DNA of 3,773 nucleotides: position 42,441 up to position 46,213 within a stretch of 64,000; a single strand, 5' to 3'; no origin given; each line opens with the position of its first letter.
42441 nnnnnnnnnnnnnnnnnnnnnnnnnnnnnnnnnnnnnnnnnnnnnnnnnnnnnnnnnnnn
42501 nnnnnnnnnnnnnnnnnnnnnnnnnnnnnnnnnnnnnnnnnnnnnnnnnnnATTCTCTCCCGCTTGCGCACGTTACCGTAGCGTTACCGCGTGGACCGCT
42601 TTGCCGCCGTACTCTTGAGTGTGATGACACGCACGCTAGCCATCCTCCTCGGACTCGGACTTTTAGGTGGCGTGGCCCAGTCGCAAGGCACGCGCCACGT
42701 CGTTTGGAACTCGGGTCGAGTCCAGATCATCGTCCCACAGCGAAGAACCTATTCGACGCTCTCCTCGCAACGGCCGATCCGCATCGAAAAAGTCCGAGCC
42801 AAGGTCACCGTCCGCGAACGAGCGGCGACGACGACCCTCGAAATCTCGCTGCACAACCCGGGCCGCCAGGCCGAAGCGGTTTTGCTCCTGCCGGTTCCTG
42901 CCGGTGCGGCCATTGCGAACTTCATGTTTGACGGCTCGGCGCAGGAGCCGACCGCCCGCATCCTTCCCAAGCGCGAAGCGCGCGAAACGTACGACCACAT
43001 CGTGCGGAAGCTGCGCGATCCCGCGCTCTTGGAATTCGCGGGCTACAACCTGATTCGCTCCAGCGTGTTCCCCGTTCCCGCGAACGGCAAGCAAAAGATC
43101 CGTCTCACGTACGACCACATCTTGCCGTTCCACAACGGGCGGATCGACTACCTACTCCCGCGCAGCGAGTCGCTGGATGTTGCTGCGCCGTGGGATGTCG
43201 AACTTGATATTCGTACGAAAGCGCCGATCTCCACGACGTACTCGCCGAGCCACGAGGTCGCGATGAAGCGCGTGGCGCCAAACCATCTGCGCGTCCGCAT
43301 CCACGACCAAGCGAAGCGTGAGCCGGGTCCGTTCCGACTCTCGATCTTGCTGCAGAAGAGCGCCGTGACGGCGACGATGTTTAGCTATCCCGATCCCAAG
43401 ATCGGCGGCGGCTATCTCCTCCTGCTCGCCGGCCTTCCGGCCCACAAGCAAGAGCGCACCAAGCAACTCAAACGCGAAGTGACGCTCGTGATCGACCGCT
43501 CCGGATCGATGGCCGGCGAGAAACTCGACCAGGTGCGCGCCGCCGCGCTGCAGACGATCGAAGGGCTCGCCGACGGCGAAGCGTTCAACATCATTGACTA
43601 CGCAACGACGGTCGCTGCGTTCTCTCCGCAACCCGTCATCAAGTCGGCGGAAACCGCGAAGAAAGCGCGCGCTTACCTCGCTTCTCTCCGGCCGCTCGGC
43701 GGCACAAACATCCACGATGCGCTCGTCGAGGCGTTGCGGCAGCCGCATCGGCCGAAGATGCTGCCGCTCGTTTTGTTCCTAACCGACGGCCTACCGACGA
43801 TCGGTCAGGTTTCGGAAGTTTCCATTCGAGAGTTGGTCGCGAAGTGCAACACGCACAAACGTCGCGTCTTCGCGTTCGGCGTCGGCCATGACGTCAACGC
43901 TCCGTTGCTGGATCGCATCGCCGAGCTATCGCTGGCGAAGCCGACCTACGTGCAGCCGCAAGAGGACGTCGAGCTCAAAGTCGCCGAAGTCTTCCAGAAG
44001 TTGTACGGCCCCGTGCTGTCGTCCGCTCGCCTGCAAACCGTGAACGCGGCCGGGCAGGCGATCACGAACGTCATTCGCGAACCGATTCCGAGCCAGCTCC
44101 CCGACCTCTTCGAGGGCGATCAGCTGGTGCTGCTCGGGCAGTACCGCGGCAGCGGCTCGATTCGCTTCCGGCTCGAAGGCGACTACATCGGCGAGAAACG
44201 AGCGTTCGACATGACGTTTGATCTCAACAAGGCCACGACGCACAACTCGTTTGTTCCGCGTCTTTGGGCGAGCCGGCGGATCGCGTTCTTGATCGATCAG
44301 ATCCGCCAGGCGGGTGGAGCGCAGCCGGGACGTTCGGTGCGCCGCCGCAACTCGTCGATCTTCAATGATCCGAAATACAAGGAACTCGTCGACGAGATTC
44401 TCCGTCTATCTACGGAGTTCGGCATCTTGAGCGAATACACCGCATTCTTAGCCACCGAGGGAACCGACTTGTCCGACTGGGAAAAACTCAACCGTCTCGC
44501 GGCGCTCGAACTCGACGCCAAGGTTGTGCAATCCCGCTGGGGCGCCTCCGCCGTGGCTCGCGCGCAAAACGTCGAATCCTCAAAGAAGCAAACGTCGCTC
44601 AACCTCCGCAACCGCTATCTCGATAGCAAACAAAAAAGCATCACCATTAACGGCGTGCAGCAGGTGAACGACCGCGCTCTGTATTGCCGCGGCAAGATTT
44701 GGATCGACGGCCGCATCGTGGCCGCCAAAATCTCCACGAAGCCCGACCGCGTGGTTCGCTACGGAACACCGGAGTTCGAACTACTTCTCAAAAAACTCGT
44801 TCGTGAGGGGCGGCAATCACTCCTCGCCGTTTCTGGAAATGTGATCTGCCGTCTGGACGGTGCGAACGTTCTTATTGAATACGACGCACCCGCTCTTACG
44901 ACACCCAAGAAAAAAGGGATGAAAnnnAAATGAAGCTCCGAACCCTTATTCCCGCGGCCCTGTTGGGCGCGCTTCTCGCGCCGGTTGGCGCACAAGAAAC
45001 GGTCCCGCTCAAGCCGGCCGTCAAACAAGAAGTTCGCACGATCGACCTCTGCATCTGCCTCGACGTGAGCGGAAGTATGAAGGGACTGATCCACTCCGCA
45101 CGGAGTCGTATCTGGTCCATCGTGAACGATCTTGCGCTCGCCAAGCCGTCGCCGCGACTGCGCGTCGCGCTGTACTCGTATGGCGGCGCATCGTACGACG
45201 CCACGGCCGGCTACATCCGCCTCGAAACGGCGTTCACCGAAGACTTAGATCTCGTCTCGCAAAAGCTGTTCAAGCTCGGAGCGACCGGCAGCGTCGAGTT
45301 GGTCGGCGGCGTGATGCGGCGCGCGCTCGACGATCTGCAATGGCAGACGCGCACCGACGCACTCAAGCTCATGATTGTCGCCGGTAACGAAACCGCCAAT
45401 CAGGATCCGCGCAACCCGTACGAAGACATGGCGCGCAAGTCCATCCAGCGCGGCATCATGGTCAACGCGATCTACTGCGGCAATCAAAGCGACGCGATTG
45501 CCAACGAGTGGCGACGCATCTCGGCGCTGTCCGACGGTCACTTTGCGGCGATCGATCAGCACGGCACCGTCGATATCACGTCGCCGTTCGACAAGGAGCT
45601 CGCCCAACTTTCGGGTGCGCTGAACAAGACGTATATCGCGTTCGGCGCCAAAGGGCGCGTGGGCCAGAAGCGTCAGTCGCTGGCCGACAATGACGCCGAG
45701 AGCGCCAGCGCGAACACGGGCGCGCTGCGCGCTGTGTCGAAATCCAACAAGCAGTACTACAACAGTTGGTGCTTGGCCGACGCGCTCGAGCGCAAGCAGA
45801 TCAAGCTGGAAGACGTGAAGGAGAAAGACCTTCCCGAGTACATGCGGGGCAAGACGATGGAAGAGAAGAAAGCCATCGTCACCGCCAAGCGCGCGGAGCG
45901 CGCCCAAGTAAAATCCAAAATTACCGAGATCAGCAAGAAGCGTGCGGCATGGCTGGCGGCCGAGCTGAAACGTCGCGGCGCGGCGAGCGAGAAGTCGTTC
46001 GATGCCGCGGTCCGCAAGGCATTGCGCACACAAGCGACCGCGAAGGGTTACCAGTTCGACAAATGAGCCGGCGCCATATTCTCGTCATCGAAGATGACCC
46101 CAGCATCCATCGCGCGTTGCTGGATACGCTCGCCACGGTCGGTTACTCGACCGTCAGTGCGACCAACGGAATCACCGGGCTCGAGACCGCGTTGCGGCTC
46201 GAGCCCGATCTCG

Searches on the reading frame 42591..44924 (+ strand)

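Call 57: search_protein_families(library=pfam, proteins=[window:42591-44924:+], max_evalue=0.5)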
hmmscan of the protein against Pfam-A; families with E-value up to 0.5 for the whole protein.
window:42591-44924:+ (778 aa): 8 families
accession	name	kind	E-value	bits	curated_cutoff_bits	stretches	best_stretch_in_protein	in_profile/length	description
PF13768.12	VWA_3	-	1.9e-19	70.7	27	1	296-447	2-149/155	von Willebrand factor type A domain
PF08487.16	VIT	-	7.9e-19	68.3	26.5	1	65-174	1-111/111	Vault protein inter-alpha-trypsin domain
PF00092.34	VWA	-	6.1e-13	49.8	23.8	1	297-448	2-155/174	von Willebrand factor type A domain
PF13519.12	VWA_2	-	7.8e-09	36.6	27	1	298-400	2-106/107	von Willebrand factor type A domain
PF05762.20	VWA_CoxE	-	0.0038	17.1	26.4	1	288-403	50-162/222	VWA domain containing CoxE-like protein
PF10138.15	vWA-TerF-like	-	0.0082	16.8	29.4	1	296-414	3-128/200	vWA found in TerF C terminus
PF11775.14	CobT_C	-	0.035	14.2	21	1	288-342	6-60/220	Cobalamin biosynthesis protein CobT VWA domain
PF18368.7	Ig_GlcNase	-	0.17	12.5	26.3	0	621-684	3-62/105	Exo-beta-D-glucosaminidase Ig-fold domain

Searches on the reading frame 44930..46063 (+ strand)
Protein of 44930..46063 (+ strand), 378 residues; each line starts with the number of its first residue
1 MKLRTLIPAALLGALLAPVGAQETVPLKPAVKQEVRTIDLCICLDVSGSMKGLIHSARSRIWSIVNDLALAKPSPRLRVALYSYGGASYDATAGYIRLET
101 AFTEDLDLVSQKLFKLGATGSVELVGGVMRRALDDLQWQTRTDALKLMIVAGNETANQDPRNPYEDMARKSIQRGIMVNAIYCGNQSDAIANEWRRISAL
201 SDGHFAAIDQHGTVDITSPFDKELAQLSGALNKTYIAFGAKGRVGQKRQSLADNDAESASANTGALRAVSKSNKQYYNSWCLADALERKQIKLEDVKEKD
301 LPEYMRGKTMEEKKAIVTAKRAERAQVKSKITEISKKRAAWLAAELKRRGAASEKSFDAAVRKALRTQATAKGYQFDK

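Call 62: search_protein_families(library=pfam, proteins=[window:44930-46063:+], max_evalue=0.0001)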
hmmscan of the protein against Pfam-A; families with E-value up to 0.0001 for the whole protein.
window:44930-46063:+ (378 aa): 1 family
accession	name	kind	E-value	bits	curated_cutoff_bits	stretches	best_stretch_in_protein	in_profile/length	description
PF00092.34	VWA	-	2.7e-05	24.9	23.8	1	39-205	1-159/174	von Willebrand factor type A domain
